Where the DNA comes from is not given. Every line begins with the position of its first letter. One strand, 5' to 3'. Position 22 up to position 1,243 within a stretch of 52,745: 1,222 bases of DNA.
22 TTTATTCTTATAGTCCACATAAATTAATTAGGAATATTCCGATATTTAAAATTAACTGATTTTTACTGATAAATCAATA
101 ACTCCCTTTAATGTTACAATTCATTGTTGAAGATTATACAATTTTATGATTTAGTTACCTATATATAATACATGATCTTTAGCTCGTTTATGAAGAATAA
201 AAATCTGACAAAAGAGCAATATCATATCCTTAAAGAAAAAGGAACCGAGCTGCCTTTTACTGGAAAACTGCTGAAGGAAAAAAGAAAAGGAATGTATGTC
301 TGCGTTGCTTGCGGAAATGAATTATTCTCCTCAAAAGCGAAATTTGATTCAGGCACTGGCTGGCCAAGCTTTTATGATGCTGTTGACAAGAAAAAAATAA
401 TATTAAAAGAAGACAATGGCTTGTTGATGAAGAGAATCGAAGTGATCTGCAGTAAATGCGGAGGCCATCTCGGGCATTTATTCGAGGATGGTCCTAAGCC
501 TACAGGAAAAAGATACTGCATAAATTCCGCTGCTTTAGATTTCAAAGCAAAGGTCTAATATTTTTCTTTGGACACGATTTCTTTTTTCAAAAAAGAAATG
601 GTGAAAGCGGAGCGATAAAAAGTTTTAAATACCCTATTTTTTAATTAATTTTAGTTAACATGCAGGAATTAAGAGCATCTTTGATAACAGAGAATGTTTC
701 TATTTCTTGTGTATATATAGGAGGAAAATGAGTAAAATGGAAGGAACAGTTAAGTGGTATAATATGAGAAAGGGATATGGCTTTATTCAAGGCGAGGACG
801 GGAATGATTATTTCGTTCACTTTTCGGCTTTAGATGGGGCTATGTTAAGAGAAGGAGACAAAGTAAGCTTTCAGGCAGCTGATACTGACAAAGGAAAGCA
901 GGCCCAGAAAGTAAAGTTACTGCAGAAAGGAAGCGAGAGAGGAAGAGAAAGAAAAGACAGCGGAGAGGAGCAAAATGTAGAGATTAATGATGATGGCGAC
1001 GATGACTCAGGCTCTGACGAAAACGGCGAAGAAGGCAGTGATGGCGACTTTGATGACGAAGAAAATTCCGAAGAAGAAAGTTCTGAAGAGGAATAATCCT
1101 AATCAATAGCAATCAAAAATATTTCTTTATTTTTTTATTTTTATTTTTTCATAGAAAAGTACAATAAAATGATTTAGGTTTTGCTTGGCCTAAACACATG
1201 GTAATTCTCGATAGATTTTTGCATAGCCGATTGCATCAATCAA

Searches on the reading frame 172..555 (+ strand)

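Call 4: search_protein_families(library=pfam, proteins=[window:172-555:+], max_evalue=0.1)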
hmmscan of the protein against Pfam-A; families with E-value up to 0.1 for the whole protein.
window:172-555:+ (128 aa): 7 families
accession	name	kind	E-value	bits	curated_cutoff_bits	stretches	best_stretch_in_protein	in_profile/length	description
PF01641.26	SelR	-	2.7e-51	172.8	24.9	1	12-125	1-115/116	SelR domain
PF24046.1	At4g08330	-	4.7e-06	27.1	27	1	79-111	67-99/129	At4g08330 beta-tent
PF10058.14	Zn_ribbon_10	-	0.00056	20.1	24.2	1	76-110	8-42/54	ER junction formation factor lunapark, zinc ribbon finger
PF08271.17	Zn_Ribbon_TF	-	0.0035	17.3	29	0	35-51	13-29/43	TFIIB zinc-binding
PF13248.11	Zn_ribbon_3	-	0.009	15.9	27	0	41-55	2-15/26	zinc-ribbon domain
PF17283.8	Zn_ribbon_SprT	-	0.052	14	28.1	0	42-50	5-13/38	SprT-like zinc ribbon domain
PF04828.22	GFA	-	0.055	14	24.3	0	7-58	39-88/115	Glutathione-dependent formaldehyde-activating enzyme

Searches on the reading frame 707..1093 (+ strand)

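Call 4: search_protein_families(library=pfam, proteins=[window:707-1093:+], max_evalue=0.1)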
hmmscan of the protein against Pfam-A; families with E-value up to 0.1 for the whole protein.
window:707-1093:+ (129 aa): 4 families
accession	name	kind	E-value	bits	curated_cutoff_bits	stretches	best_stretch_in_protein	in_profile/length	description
PF00313.28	CSD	-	1.6e-19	69.9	27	1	11-70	1-64/66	'Cold-shock' DNA-binding domain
PF08206.17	OB_RNB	-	7.3e-05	22.8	24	1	21-66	7-51/58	Ribonuclease B OB domain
PF22707.2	S1CSD-TOTE-2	-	0.0051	17.3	27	1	11-57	3-42/60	S1/CSD-like domain 2 of the TOTE conflict systems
PF07497.18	Rho_RNA_bind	-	0.046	14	27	1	20-62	8-54/73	Rho termination factor, RNA-binding domain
